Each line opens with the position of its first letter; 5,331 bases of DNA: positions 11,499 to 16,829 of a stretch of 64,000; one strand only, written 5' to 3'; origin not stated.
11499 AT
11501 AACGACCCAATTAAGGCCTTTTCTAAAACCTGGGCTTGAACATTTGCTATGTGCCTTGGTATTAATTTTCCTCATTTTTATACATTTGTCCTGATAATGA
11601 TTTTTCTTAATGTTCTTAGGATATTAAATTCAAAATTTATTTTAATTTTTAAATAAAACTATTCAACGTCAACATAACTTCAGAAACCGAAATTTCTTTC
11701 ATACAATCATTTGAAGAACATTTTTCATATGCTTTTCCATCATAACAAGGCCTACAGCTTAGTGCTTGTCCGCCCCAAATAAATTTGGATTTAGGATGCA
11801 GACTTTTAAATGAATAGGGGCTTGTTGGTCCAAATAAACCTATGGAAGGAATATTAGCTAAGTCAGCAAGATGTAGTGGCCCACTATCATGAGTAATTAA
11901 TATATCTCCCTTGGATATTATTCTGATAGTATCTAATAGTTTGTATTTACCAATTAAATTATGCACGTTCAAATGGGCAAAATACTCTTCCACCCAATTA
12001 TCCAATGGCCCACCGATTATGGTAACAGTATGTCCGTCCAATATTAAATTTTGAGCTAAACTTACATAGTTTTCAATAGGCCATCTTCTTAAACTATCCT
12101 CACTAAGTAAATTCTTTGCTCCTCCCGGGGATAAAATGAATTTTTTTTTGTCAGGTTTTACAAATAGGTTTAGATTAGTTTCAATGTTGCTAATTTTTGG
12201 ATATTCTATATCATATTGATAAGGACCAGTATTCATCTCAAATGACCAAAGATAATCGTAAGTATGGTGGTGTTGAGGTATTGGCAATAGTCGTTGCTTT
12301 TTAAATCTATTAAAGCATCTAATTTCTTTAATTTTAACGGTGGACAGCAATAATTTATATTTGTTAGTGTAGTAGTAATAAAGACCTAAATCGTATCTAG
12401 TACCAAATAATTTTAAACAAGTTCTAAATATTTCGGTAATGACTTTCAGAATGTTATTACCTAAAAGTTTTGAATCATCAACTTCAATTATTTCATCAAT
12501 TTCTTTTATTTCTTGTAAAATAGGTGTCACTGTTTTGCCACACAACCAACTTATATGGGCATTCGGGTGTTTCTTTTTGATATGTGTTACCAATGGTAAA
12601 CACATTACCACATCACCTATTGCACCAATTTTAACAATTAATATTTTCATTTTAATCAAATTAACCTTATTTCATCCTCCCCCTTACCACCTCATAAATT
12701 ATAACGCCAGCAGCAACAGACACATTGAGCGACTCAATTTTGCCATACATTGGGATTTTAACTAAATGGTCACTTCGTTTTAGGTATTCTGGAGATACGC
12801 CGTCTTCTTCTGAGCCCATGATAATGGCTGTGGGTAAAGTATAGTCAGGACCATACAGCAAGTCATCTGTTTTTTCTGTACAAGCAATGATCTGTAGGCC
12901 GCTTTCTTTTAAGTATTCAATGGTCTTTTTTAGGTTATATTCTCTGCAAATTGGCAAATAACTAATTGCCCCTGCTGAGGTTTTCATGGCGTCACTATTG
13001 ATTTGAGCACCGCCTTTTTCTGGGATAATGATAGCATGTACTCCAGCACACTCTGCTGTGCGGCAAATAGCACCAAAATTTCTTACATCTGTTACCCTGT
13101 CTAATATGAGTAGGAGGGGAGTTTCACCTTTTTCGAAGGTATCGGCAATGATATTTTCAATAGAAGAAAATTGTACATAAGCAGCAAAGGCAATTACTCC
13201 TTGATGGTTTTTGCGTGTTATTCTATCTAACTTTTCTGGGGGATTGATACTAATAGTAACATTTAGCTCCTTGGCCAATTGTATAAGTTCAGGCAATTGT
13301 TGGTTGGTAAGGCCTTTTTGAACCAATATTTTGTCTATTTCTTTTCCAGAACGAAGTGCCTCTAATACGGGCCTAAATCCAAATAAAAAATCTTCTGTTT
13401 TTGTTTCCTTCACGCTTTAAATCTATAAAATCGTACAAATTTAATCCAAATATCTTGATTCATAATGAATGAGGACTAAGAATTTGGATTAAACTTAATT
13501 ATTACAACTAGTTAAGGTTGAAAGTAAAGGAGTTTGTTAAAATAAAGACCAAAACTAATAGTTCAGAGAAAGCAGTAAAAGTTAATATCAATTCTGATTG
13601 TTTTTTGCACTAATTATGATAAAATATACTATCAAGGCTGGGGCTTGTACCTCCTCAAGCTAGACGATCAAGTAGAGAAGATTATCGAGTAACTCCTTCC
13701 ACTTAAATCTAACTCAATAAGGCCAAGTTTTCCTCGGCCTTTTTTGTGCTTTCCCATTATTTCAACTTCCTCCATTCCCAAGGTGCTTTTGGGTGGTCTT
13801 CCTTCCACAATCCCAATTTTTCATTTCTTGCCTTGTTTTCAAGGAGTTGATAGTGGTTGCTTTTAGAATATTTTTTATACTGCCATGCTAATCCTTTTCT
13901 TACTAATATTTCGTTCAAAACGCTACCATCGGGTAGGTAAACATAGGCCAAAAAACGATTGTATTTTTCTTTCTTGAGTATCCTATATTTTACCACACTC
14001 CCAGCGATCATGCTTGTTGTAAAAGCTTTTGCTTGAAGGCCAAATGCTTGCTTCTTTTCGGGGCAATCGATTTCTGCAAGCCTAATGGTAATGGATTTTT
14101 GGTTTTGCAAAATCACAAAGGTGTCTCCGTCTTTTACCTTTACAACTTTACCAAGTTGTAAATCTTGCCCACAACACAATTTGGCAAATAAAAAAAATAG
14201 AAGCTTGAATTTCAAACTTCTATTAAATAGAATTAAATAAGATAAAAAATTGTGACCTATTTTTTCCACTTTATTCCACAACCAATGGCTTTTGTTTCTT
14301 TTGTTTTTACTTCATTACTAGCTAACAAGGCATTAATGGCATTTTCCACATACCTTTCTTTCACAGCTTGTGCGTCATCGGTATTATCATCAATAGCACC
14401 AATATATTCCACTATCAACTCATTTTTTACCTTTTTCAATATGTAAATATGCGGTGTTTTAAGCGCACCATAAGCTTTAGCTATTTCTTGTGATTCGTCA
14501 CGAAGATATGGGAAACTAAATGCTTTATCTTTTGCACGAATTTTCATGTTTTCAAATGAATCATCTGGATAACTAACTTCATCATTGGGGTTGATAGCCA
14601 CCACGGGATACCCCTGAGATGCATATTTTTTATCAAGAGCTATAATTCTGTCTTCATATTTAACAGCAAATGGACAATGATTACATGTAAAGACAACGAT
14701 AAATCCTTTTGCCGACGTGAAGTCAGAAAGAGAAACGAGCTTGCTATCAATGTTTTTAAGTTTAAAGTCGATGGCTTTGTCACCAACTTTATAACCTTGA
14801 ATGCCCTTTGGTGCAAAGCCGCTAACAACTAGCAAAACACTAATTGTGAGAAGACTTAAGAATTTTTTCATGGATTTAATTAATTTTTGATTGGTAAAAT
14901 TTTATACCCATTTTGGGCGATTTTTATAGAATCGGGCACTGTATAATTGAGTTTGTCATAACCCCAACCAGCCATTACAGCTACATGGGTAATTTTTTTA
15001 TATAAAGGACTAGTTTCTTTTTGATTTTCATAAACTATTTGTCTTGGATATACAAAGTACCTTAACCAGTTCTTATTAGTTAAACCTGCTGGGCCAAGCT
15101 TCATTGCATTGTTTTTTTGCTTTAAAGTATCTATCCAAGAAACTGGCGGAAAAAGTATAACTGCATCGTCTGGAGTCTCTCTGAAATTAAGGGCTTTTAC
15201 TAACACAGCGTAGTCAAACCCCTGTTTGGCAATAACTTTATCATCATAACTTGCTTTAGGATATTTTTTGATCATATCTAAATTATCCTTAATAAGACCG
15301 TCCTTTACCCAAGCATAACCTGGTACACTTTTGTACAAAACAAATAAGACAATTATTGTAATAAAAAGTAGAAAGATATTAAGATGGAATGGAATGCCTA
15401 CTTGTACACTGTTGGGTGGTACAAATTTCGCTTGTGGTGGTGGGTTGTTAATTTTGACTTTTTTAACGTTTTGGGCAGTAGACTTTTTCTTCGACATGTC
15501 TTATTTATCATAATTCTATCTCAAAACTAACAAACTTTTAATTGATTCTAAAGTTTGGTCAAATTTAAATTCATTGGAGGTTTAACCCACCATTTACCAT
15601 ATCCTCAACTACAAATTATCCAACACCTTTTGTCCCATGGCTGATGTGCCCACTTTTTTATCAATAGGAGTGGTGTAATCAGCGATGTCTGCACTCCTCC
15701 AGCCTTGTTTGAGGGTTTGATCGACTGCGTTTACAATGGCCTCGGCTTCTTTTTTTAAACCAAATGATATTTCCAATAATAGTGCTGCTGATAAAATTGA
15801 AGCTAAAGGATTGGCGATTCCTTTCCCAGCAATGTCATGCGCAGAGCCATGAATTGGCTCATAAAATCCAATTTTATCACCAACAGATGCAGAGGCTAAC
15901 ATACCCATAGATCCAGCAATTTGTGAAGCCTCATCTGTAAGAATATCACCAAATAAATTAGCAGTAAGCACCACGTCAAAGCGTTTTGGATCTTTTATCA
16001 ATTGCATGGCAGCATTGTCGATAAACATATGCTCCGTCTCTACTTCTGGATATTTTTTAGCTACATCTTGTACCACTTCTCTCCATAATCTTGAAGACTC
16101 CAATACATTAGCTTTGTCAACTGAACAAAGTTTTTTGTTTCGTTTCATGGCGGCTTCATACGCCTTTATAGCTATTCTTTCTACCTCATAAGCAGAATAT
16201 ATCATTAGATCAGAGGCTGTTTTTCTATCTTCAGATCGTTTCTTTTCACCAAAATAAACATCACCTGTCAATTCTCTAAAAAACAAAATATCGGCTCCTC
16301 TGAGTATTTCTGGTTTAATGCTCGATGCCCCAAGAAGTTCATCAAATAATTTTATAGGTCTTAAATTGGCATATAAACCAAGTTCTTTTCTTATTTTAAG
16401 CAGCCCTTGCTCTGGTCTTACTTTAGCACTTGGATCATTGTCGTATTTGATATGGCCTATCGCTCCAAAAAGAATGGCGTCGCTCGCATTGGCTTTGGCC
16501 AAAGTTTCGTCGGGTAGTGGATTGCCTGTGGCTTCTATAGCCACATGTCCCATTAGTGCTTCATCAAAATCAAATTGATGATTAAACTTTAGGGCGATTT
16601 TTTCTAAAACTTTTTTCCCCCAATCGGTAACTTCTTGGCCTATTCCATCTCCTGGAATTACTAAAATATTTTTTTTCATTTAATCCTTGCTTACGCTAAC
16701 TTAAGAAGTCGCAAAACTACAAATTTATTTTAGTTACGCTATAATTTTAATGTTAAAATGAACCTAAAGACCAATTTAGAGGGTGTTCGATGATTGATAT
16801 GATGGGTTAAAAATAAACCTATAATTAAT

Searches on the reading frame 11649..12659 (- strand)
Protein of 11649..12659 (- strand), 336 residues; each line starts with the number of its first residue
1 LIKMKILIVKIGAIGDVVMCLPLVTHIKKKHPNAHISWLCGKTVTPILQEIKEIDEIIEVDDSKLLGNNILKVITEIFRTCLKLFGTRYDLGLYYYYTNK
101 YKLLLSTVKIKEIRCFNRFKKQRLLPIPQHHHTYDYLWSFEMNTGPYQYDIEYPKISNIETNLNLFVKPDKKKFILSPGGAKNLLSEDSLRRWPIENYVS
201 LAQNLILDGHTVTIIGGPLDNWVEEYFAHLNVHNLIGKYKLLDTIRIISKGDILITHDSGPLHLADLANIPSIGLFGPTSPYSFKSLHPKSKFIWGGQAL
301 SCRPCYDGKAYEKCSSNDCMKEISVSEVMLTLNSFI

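Call 58: search_protein_families(library=pfam, proteins=[window:11649-12659:-], max_evalue=0.001)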
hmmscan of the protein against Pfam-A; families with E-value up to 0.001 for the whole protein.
window:11649-12659:- (336 aa): 1 family
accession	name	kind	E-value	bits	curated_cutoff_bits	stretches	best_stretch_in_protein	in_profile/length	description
PF01075.23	Glyco_transf_9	-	9.4e-20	71.4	22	1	183-308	116-239/247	Glycosyltransferase family 9 (heptosyltransferase)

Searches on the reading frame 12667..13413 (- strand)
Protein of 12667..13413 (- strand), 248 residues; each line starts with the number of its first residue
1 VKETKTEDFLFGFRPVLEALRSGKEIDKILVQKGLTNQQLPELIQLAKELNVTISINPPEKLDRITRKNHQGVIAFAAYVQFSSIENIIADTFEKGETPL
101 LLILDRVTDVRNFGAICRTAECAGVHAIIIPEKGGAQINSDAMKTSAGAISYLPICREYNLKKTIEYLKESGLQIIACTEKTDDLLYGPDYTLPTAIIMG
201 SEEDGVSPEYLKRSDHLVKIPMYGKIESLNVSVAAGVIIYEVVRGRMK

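Call 58: search_protein_families(library=pfam, proteins=[window:12667-13413:-], max_evalue=0.001)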
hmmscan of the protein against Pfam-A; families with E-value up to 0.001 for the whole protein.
window:12667-13413:- (248 aa): 2 families
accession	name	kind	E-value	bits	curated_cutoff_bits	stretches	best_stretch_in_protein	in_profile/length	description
PF00588.24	SpoU_methylase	-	1.7e-41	142.1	29.7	1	100-240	2-142/142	SpoU rRNA Methylase family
PF08032.17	SpoU_sub_bind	-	2.5e-20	73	22.8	1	9-78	1-71/76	RNA 2'-O ribose methyltransferase substrate binding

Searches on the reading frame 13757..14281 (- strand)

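Call 58: search_protein_families(library=pfam, proteins=[window:13757-14281:-], max_evalue=0.001)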
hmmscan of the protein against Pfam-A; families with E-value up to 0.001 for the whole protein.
window:13757-14281:- (174 aa): 1 family
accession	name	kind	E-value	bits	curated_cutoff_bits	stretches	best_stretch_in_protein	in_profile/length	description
PF00565.23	SNase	-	1.8e-26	93.1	21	1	65-161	1-107/107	Staphylococcal nuclease homologue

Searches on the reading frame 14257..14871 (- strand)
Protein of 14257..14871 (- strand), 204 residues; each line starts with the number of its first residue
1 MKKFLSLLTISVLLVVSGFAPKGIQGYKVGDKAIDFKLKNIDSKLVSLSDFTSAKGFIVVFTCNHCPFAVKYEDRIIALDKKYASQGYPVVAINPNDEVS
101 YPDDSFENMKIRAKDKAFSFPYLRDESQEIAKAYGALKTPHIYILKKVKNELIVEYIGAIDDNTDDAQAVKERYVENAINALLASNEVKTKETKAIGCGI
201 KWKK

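Call 58: search_protein_families(library=pfam, proteins=[window:14257-14871:-], max_evalue=0.001)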
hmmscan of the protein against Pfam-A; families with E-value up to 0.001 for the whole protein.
window:14257-14871:- (204 aa): 4 families
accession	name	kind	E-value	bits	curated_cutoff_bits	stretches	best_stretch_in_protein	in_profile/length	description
PF00578.27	AhpC-TSA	-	2.1e-18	66.9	26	1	29-144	1-114/124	AhpC/TSA family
PF08534.16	Redoxin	-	1.1e-13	51.6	26.6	1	28-138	1-115/148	Redoxin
PF13905.12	Thioredoxin_8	-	7e-05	23.5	27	1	58-149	5-92/94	Thioredoxin-like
PF13098.12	Thioredoxin_2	-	0.00015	22.5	27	1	54-161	5-96/104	Thioredoxin-like domain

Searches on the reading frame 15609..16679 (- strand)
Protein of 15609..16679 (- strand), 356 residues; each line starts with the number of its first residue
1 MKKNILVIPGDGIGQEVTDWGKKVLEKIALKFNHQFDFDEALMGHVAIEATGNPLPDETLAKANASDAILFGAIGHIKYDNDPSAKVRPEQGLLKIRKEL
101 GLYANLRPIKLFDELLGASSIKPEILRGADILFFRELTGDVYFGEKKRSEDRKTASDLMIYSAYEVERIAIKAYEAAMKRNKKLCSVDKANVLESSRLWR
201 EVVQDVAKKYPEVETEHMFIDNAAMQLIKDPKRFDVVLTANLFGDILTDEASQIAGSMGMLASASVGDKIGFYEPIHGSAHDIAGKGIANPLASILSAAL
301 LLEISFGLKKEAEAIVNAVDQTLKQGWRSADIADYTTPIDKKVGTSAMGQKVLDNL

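Call 58: search_protein_families(library=pfam, proteins=[window:15609-16679:-], max_evalue=0.001)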
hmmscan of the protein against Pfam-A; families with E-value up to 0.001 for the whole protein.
window:15609-16679:- (356 aa): 1 family
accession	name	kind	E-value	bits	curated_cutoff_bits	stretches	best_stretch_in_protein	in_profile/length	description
PF00180.25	Iso_dh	-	2.7e-127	425.2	27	1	4-352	1-348/348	Isocitrate/isopropylmalate dehydrogenase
